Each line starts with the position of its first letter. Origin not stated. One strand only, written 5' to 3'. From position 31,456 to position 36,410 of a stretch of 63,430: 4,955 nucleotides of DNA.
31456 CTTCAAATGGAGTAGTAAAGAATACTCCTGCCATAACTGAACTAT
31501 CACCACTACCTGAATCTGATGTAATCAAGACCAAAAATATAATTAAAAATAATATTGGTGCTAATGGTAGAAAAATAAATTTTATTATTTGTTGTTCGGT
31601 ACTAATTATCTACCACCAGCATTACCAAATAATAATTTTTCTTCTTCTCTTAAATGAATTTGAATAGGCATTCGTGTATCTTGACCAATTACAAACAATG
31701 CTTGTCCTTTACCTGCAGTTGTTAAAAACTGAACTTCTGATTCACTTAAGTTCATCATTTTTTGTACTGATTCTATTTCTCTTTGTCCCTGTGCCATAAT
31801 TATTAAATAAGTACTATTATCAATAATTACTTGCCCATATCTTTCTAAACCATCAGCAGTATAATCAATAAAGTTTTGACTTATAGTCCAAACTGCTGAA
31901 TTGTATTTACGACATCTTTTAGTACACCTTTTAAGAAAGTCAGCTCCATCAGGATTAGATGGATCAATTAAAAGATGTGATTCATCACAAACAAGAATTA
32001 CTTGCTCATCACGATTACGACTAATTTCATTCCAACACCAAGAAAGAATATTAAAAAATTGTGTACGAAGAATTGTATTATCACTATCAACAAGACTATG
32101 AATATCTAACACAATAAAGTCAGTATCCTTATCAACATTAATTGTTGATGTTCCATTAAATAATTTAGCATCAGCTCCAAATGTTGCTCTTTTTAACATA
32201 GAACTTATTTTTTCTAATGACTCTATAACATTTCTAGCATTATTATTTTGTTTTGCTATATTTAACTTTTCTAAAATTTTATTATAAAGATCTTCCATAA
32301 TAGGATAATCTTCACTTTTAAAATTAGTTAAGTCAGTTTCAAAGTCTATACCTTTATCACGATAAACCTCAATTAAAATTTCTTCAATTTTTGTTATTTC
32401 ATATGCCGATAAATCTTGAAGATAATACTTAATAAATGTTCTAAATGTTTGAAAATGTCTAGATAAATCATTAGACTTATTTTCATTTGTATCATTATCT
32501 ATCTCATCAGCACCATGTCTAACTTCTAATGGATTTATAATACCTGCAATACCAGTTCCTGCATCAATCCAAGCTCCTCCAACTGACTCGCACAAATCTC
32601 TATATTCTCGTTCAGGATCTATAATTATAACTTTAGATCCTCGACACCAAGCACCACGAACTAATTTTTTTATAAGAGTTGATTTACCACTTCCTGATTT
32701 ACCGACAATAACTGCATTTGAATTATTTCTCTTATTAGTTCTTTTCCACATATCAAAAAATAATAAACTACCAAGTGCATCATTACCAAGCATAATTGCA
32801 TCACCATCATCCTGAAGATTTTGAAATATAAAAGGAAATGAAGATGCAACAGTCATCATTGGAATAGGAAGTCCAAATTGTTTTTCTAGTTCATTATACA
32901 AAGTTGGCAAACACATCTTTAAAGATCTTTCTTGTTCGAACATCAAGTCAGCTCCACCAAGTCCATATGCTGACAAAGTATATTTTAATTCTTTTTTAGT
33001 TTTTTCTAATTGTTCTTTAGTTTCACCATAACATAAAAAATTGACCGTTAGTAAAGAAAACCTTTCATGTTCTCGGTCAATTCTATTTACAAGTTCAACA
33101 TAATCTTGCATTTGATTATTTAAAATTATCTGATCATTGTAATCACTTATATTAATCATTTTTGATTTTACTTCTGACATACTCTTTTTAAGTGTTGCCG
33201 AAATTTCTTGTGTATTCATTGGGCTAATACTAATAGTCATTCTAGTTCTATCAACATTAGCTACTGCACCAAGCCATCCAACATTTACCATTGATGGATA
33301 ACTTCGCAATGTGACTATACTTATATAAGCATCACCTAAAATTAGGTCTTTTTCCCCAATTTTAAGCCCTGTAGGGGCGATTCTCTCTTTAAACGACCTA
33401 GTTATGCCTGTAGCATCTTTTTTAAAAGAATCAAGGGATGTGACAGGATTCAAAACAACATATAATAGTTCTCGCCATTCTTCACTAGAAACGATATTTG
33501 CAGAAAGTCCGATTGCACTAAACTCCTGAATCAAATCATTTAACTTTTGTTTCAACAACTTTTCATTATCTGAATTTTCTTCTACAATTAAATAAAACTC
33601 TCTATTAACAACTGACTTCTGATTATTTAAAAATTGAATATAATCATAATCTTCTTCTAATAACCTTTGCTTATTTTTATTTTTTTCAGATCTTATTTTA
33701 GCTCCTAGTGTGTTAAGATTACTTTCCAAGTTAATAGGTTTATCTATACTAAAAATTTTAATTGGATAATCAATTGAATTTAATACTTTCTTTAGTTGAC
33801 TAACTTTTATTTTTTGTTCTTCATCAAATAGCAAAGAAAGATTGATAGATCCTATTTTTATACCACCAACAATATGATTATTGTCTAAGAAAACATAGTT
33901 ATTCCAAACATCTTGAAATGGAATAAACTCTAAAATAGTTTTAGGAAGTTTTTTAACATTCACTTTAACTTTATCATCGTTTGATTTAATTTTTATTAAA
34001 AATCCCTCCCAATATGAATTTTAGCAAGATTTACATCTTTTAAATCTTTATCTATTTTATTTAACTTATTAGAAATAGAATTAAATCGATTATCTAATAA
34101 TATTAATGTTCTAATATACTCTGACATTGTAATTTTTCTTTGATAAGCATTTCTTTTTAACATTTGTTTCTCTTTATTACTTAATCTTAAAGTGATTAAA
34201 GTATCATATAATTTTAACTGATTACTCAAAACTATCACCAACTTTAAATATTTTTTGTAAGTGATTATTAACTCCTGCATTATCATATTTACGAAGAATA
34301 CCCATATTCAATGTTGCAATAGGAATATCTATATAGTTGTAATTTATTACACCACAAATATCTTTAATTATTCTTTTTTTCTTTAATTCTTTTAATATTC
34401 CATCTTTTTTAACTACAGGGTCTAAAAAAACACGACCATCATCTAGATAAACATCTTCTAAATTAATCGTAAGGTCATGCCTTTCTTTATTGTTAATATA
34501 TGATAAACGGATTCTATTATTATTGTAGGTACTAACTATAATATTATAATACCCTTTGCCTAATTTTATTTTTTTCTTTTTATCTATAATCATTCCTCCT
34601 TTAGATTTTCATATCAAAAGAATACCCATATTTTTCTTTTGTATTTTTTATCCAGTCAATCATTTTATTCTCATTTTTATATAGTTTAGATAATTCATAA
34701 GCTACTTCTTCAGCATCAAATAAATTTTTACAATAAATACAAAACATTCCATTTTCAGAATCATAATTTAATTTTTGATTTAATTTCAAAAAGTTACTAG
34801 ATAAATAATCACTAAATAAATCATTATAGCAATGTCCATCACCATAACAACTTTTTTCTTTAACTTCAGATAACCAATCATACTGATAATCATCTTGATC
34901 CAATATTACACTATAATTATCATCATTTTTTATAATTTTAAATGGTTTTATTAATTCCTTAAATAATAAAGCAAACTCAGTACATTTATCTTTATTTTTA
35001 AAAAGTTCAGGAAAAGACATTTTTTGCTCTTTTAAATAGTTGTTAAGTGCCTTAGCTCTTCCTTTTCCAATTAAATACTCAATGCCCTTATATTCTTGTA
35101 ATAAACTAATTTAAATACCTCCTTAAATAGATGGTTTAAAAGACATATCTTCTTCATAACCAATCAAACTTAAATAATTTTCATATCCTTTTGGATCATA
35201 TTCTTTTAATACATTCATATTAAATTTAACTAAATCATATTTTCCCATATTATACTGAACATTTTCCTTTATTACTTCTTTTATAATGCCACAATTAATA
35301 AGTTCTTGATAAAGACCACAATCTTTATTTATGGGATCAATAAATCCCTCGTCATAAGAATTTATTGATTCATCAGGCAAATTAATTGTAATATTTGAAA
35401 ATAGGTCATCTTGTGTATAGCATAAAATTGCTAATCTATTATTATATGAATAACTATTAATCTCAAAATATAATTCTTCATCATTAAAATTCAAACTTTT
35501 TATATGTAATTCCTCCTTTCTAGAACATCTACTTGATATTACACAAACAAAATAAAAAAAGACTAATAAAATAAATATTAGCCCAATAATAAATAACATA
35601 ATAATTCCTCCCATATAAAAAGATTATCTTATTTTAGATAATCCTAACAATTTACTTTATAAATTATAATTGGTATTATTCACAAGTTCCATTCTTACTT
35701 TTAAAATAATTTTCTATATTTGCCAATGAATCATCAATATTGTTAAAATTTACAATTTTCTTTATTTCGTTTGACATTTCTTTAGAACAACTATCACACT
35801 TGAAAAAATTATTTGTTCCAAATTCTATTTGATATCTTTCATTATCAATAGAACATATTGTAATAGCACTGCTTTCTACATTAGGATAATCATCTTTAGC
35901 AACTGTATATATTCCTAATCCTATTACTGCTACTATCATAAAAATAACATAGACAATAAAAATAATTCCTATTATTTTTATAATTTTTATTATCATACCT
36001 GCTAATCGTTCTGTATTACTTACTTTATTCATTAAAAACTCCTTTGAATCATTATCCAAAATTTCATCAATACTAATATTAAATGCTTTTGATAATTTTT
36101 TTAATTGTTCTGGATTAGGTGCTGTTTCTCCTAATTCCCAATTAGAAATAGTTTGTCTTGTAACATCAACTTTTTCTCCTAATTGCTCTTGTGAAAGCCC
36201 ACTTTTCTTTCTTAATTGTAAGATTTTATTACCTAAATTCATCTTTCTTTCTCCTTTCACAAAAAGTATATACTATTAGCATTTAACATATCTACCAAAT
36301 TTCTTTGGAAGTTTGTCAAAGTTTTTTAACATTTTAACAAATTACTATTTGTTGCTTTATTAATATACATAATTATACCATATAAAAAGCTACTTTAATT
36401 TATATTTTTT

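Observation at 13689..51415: A 35.1-kb conjugative element splits a P-type cation ATPase gene inside its PEGLP motif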

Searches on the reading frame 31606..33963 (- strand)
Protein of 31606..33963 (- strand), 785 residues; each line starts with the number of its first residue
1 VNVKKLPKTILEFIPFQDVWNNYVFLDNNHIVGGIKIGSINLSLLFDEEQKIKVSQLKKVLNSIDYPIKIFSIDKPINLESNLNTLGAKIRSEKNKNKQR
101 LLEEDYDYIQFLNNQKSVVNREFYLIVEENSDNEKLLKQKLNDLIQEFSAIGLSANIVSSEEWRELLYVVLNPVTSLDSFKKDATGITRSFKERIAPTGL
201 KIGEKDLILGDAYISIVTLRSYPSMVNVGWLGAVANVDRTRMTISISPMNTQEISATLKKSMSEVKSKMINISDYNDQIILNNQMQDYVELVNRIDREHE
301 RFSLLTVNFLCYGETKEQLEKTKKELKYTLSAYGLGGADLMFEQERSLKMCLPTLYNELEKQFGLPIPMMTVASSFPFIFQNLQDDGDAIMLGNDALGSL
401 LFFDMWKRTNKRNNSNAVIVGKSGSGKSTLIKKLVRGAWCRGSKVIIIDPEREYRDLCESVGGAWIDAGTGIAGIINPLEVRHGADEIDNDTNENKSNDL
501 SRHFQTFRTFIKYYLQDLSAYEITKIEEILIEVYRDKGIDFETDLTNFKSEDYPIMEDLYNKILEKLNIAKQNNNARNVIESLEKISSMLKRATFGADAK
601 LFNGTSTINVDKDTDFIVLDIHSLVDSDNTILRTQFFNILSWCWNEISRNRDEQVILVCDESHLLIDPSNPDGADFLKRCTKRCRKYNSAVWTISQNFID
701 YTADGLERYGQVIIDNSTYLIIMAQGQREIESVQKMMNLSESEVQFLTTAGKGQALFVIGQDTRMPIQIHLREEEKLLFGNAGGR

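Call 8: search_protein_families(library=pfam, proteins=[window:31606-33963:-], max_evalue=0.01)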
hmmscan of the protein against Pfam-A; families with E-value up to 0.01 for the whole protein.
window:31606-33963:- (785 aa): 15 families
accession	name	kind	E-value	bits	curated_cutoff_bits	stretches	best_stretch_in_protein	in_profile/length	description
PF19044.6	P-loop_TraG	-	1.3e-21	77.2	25.8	1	399-748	11-343/413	TraG P-loop domain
PF12846.13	AAA_10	-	3.5e-13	49.8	27.5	2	410-456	17-63/362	AAA-like domain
PF01935.23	DUF87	-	3.9e-08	34.1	23.2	1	419-573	28-172/220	Helicase HerA, central domain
PF13401.12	AAA_22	-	7.3e-06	26.8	27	1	413-463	4-56/130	AAA domain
PF10412.15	TrwB_AAD_bind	-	8e-05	22.1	20.5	1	411-482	12-74/387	Type IV secretion-system coupling protein DNA-binding domain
PF11130.14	TraC_F_IV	-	0.00016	21.2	28.1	1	128-335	125-354/375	TraC protein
PF03193.22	RsgA_GTPase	-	0.00044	20.6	30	0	414-436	106-128/174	RsgA GTPase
PF00005.33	ABC_tran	-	0.0006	20.9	25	1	415-438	12-35/137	ABC transporter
PF13555.12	AAA_29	-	0.001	19.2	27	1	412-431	20-39/61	P-loop containing region of AAA domain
PF25199.1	nSTAND_NTPase5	-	0.002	18.4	34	0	407-455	34-83/145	Novel STAND NTPase 5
PF01580.24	FtsK_SpoIIIE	-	0.002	18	24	1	390-438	20-63/221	FtsK/SpoIIIE family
PF20720.3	nSTAND3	-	0.0032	17.6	27.2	1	413-451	16-54/155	Novel STAND NTPase 3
PF03205.20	MobB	-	0.005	17.2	26.6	0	419-448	4-33/133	Molybdopterin guanine dinucleotide synthesis protein B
PF13479.12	AAA_24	-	0.0061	16.9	27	0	415-452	3-32/195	AAA domain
PF04851.21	ResIII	-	0.0062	16.9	22.5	0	406-452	15-63/164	Type III restriction enzyme, res subunit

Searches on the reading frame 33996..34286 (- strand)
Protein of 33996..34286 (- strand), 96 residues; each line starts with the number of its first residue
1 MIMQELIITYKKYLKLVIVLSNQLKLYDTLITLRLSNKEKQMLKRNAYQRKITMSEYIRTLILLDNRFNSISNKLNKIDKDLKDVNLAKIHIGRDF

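Call 47: search_protein_families(library=pfam, proteins=[window:33996-34286:-], max_evalue=1)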
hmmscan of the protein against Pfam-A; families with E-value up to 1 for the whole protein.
window:33996-34286:- (96 aa): 6 families
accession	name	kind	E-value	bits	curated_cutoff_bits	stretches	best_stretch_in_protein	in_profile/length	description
PF21983.2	NikA-like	-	3.6e-07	30.7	27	1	29-64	5-40/72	Mobilization protein NikA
PF19807.5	DUF6290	-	4.9e-06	27.1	27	1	30-63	3-36/72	Family of unknown function (DUF6290)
PF17414.8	MatP_C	-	0.026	15.3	24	1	43-85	17-59/60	MatP C-terminal ribbon-helix-helix domain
PF08681.18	TacA1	-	0.043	14.2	21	1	31-59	2-30/80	Antitoxin TacA 1-like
PF16809.10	NleF_casp_inhib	-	0.078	13.5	24.1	1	19-80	51-112/145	NleF caspase inhibitor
PF12441.14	CopG_antitoxin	-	0.14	13.4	28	1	23-62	37-76/79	CopG antitoxin of type II toxin-antitoxin system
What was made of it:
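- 33996..34286 (-): NikA-like ribbon-helix-helix protein (relaxosome accessory candidate). call 47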

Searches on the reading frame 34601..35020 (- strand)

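Call 8: search_protein_families(library=pfam, proteins=[window:34601-35020:-], max_evalue=0.01)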
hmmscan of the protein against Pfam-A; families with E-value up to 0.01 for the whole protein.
window:34601-35020:- (139 aa): 1 family
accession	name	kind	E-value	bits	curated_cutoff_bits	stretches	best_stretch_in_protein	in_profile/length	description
PF15595.11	Imm51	-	4.1e-15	56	29.8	1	27-127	1-102/104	Immunity protein 51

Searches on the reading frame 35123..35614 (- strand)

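Call 8: search_protein_families(library=pfam, proteins=[window:35123-35614:-], max_evalue=0.01)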
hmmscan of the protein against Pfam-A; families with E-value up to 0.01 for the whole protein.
window:35123-35614:- (163 aa): 1 family
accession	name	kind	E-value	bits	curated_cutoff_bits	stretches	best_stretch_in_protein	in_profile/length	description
PF14190.11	DUF4313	-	2.6e-11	43.7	27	1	50-148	2-101/104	Domain of unknown function (DUF4313)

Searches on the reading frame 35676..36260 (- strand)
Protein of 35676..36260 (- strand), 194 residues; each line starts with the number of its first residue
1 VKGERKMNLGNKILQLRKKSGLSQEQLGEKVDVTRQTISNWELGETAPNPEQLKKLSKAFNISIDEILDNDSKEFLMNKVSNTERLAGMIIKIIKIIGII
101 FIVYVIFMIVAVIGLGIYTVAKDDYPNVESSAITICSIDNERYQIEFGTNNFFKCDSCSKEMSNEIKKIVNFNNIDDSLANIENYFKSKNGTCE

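Call 8: search_protein_families(library=pfam, proteins=[window:35676-36260:-], max_evalue=0.01)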
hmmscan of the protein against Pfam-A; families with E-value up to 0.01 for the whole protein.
window:35676-36260:- (194 aa): 8 families
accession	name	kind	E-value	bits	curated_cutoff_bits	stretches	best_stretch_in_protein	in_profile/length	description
PF01381.28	HTH_3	-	2.9e-20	72.5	23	1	13-67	1-55/55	Helix-turn-helix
PF12844.13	HTH_19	-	2e-12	47.2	30.2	1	10-70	1-61/64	Helix-turn-helix domain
PF13560.12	HTH_31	-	2.6e-09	37.7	27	1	10-66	3-60/64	Helix-turn-helix domain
PF13443.12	HTH_26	-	2.4e-06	28.1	22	1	12-69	1-59/63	Cro/C1-type HTH DNA-binding domain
PF07022.19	Phage_CI_repr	-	0.00041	21.1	22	1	21-68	11-58/65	Bacteriophage CI repressor helix-turn-helix domain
PF04545.22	Sigma70_r4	-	0.0007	19.5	24.1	1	12-40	11-39/50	Sigma-70, region 4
PF08279.18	HTH_11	-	0.00087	19.6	25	1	12-40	4-34/55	HTH domain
PF13384.12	HTH_23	-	0.0044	17.2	24.6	1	13-41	10-37/50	Homeodomain-like domain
